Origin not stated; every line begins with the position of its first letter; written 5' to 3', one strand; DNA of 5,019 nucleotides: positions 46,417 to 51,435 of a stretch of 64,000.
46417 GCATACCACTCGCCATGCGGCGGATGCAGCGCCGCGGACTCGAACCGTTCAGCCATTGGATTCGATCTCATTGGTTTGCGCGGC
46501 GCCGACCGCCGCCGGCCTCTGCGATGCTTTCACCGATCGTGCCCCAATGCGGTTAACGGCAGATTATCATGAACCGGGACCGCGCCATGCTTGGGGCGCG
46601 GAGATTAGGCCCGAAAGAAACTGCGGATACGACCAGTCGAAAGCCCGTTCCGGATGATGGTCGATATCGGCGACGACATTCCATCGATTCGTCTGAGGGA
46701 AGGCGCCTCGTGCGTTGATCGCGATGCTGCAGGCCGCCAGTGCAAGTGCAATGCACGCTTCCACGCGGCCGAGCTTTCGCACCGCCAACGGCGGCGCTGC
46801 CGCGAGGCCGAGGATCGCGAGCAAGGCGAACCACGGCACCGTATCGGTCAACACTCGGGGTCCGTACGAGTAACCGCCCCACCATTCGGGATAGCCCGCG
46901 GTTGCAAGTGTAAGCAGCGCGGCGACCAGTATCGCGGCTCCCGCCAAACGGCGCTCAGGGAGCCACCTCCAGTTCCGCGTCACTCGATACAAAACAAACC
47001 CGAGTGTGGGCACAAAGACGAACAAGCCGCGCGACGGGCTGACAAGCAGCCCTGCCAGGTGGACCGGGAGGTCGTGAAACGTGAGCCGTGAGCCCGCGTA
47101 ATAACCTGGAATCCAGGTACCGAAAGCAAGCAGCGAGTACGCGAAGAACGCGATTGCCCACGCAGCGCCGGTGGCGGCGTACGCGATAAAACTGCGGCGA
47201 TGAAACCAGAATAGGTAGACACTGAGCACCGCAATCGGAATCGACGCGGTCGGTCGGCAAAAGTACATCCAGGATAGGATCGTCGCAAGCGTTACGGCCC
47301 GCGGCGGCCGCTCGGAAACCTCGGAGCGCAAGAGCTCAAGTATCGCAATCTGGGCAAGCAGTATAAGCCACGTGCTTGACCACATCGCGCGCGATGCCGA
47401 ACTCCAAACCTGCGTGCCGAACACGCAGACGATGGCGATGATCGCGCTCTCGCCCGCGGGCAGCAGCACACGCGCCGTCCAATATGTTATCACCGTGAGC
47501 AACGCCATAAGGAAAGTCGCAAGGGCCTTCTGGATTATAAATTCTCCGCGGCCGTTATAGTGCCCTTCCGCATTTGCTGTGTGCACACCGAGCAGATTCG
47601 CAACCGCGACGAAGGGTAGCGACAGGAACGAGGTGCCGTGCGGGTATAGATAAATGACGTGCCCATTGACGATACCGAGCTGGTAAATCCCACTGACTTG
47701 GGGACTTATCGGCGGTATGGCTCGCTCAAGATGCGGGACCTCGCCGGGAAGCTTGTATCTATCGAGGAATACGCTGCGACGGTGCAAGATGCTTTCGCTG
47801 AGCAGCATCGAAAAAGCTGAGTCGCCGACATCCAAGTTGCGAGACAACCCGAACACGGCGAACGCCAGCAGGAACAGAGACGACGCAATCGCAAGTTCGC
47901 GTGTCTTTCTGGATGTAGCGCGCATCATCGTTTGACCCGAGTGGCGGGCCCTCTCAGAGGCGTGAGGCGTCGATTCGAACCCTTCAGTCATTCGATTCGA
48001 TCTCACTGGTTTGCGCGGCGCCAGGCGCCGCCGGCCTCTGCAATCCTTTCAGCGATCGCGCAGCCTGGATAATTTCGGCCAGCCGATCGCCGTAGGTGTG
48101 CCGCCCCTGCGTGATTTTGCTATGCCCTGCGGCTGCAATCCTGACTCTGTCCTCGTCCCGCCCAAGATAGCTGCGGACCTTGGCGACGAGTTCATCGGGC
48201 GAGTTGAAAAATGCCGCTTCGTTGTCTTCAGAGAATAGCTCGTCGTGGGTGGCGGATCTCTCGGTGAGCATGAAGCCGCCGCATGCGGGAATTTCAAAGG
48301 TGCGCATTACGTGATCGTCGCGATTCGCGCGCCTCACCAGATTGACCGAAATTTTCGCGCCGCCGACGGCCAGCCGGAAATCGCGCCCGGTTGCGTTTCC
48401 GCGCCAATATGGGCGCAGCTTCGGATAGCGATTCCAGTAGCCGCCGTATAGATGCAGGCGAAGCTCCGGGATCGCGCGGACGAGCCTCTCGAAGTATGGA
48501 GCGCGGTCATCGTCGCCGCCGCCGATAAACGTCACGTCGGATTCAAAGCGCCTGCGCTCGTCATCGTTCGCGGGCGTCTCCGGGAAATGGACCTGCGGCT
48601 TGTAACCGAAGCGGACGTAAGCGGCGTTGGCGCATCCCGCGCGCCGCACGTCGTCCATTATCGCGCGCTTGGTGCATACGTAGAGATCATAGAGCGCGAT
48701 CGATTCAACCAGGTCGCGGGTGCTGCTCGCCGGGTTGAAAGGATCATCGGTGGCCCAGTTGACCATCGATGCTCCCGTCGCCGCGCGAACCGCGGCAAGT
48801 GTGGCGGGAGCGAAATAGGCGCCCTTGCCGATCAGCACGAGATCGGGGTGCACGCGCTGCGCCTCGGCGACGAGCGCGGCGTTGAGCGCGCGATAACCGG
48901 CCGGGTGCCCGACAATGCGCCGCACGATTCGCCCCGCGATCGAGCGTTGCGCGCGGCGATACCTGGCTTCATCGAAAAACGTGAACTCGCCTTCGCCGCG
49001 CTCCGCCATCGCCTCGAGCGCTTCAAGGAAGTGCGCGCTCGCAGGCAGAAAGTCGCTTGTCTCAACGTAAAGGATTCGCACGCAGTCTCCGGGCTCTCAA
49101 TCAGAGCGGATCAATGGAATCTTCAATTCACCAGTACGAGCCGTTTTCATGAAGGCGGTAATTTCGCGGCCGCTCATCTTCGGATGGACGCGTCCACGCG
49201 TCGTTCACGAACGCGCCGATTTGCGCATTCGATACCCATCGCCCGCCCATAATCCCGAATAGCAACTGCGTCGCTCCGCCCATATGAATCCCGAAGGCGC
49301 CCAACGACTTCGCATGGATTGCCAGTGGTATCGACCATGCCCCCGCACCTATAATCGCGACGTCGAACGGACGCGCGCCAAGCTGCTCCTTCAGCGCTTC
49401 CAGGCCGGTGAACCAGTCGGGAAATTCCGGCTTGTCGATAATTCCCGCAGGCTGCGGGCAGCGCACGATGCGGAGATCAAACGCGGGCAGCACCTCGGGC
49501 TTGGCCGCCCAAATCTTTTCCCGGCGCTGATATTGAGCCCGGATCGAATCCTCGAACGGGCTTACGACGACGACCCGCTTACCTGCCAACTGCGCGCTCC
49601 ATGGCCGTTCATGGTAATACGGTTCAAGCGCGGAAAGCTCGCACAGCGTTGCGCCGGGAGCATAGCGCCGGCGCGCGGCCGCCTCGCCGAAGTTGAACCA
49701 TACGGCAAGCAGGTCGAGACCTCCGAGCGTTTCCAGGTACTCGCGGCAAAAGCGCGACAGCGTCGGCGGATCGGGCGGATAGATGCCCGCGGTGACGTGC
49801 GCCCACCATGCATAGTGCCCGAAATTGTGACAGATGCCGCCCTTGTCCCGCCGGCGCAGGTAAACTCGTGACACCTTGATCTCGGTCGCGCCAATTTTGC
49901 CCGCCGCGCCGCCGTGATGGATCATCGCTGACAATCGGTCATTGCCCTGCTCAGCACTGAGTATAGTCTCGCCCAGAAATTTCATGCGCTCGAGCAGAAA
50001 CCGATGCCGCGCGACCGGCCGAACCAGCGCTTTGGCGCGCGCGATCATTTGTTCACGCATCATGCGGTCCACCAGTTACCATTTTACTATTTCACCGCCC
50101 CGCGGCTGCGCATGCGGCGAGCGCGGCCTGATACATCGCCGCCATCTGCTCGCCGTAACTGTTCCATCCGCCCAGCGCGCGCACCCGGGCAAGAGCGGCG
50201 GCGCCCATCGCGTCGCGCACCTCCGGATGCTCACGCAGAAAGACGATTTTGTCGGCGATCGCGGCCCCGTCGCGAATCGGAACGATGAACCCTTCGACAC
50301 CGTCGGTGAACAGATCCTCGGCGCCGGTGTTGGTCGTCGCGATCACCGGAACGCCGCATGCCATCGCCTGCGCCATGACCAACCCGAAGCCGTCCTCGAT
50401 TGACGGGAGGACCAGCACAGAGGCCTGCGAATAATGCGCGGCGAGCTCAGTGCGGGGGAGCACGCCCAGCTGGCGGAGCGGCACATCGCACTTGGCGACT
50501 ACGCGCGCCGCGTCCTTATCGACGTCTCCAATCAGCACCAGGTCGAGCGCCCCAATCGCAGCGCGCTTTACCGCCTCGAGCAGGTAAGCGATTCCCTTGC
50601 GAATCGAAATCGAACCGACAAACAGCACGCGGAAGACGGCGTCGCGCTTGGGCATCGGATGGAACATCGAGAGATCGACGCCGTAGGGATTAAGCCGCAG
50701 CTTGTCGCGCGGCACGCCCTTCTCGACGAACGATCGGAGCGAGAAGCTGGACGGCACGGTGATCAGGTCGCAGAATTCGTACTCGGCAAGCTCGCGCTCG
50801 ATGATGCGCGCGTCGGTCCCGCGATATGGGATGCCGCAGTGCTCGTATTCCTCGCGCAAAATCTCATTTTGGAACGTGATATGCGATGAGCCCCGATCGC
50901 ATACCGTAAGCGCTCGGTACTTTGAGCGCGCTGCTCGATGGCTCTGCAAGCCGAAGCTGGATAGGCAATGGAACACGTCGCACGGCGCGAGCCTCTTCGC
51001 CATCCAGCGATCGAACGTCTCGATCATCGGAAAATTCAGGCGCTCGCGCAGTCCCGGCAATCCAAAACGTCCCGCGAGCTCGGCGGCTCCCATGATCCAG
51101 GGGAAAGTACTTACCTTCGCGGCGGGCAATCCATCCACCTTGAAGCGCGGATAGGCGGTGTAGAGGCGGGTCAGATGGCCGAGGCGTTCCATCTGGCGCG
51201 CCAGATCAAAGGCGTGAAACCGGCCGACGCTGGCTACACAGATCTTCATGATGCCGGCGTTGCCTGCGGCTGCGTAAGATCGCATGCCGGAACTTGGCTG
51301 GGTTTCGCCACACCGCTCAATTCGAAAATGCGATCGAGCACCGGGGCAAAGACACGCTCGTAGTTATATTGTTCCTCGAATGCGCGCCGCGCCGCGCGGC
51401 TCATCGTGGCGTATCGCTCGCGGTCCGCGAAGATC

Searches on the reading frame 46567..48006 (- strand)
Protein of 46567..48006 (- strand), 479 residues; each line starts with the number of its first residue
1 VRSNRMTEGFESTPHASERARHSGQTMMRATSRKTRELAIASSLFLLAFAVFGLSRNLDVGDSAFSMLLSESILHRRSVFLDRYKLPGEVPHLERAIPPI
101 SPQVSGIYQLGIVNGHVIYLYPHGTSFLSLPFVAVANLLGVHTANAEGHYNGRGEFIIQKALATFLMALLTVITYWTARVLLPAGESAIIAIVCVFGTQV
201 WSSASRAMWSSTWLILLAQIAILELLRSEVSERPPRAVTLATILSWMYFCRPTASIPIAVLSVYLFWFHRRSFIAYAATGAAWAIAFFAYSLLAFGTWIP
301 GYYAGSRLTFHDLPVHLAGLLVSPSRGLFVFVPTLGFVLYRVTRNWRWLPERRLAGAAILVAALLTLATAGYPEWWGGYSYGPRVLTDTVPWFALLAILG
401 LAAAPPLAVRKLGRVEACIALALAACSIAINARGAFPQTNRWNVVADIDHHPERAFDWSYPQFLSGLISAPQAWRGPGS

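Call 8: search_protein_families(library=pfam, proteins=[window:46567-48006:-], max_evalue=0.00001)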
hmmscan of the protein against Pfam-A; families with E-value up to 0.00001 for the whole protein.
window:46567-48006:- (479 aa): 0 families

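Call 23: search_protein_families(library=ncbifam, proteins=[window:46567-48006:-], max_evalue=0.01)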
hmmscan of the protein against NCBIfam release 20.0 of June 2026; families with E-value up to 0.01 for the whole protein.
window:46567-48006:- (479 aa): 1 family
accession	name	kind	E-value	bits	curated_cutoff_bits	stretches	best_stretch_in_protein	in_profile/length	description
NF047440.1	LA3751_2_3_fam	subfamily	9.9e-06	24.6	200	1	163-401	101-354/460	LA_3751/LA_3752 family putative glycosyltransferase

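Call 43: search_protein_families(library=pfam, proteins=[window:46567-48006:-], max_evalue=0.1)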
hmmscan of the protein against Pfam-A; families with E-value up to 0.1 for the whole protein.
window:46567-48006:- (479 aa): 0 families

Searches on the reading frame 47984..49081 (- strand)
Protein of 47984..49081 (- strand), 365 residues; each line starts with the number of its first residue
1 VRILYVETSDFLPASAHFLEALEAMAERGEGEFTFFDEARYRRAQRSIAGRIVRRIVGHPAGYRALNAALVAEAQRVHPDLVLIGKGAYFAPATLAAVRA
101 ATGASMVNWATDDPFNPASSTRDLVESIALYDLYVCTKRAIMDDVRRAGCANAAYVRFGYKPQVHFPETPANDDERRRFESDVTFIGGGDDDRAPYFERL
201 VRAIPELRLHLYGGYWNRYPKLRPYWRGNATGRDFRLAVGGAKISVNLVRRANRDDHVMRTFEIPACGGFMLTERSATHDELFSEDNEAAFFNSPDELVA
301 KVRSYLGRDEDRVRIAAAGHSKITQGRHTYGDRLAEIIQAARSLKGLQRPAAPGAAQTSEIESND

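Call 8: search_protein_families(library=pfam, proteins=[window:47984-49081:-], max_evalue=0.00001)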
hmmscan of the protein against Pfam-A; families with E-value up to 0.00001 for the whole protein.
window:47984-49081:- (365 aa): 1 family
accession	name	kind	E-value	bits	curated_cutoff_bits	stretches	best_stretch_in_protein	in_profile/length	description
PF13524.12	Glyco_trans_1_2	-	2.6e-30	105.7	25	1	198-338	3-143/144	Glycosyl transferase-like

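Call 25: search_protein_families(library=ncbifam, proteins=[window:47984-49081:-], max_evalue=1e-8)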
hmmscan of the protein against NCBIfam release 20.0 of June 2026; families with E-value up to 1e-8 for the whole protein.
window:47984-49081:- (365 aa): 0 families

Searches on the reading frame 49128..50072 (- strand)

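Call 8: search_protein_families(library=pfam, proteins=[window:49128-50072:-], max_evalue=0.00001)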
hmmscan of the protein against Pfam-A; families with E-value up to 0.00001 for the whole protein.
window:49128-50072:- (314 aa): 0 families

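Call 23: search_protein_families(library=ncbifam, proteins=[window:49128-50072:-], max_evalue=0.01)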
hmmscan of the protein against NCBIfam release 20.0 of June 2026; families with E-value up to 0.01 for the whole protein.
window:49128-50072:- (314 aa): 0 families

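Call 43: search_protein_families(library=pfam, proteins=[window:49128-50072:-], max_evalue=0.1)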
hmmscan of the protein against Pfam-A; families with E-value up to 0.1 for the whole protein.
window:49128-50072:- (314 aa): 1 family
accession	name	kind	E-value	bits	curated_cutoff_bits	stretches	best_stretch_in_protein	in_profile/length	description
PF22882.2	GT-D-like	-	0.043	13.6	27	1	224-269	162-208/210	GT-D fold-like domain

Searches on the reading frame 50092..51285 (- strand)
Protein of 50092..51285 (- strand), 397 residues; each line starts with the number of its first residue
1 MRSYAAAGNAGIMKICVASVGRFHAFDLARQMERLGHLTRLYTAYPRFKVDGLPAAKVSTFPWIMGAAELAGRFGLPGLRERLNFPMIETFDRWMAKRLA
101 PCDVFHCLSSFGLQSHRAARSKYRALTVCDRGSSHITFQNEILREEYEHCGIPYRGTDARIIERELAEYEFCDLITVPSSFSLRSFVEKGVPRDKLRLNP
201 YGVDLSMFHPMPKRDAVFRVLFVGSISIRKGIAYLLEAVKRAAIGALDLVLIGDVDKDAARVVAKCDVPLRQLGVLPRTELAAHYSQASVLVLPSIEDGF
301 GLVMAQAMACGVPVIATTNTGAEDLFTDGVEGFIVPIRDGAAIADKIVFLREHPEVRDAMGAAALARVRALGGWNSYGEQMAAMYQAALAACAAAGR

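Call 8: search_protein_families(library=pfam, proteins=[window:50092-51285:-], max_evalue=0.00001)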
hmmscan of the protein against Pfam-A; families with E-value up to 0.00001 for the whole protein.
window:50092-51285:- (397 aa): 6 families
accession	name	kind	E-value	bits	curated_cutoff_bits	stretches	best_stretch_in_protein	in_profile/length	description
PF13692.12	Glyco_trans_1_4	-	1.9e-27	96.7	27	1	219-350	3-139/142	Glycosyl transferases group 1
PF00534.26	Glycos_transf_1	-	3.3e-26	92.3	26.4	1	218-364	16-169/172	Glycosyl transferases group 1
PF20706.3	GT4-conflict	-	1.1e-13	51.4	26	1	210-337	190-336/385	Family 4 Glycosyltransferase in conflict systems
PF13524.12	Glyco_trans_1_2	-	1.7e-12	47.9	25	1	234-370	4-131/144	Glycosyl transferase-like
PF13439.12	Glyco_transf_4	-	4.1e-09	37.1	28.5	1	24-206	7-169/170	Glycosyltransferase Family 4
PF13579.12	Glyco_trans_4_4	-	2.5e-07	31.6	29.7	0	26-202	8-158/158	Glycosyl transferase 4-like domain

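Call 25: search_protein_families(library=ncbifam, proteins=[window:50092-51285:-], max_evalue=1e-8)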
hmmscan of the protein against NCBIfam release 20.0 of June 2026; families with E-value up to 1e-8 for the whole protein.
window:50092-51285:- (397 aa): 18 families
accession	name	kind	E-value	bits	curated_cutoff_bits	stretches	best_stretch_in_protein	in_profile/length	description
NF041876.1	EPS_EpsE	equivalog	3.4e-22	79.2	400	1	193-369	185-377/389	exopolysaccharide biosynthesis GT4 family glycosyltransferase EpsE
TIGR02149.1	glgA_Coryne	subfamily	7.1e-21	74.8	302.4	1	219-387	206-389/391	glycogen synthase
TIGR03088.1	stp2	hypoth_equivalog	5.5e-19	68.4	409.05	1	195-389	161-374/374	TIGR03088 family PEP-CTERM/XrtA system glycosyltransferase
NF053787.1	GlcN_PG_synth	equivalog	8.8e-18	64.3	480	1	169-388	141-359/361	N-acetylglucosaminyl phosphatidylglycerol synthase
TIGR03449.1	mycothiol_MshA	equivalog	2e-17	63.2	462.5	1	275-390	291-405/406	D-inositol-3-phosphate glycosyltransferase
TIGR03999.1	thiol_BshA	equivalog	2.5e-15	56.3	273.7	1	248-386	231-371/375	N-acetyl-alpha-D-glucosaminyl L-malate synthase BshA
TIGR04157.1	glyco_rSAM_CFB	subfamily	1.8e-13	50.3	400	1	220-342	230-355/406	TIGR04157 family glycosyltransferase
TIGR04047.1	MSMEG_0565_glyc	hypoth_equivalog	3.2e-13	49.5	259.85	1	220-386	196-372/373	MSMEG_0565 family glycosyltransferase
NF038229.1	Glyco4_Geo_Pelo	equivalog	4e-12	45.8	400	1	194-389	133-337/338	GPMC system family 4 glycosyltransferase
NF050056.1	ProtGlycPglH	equivalog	3.2e-11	42.9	600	1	168-368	134-334/354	GalNAc-alpha-(1->4)-GalNAc-alpha-(1->3)-diNAcBac-PP-undecaprenol alpha-1,4-N-acetyl-D-galactosaminyltransferase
NF047684.1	TeichurnBiosyTuaC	equivalog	5.8e-11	41.9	550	1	220-366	222-367/391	teichuronic acid biosynthesis protein TuaC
TIGR02470.1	sucr_synth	equivalog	1.1e-10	40.3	810.4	1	290-384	646-744/784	sucrose synthase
NF041010.1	glycosy_Agl16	equivalog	1.4e-10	40.6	575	1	160-386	124-349/352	glycosylation protein Agl16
TIGR04063.1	stp3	hypoth_equivalog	5.7e-10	38.6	442.05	1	185-389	171-396/397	TIGR04063 family PEP-CTERM/XrtA system glycosyltransferase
NF041139.1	TreT_Thcocales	equivalog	1.8e-09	36.9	775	1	280-369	306-393/412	trehalose synthase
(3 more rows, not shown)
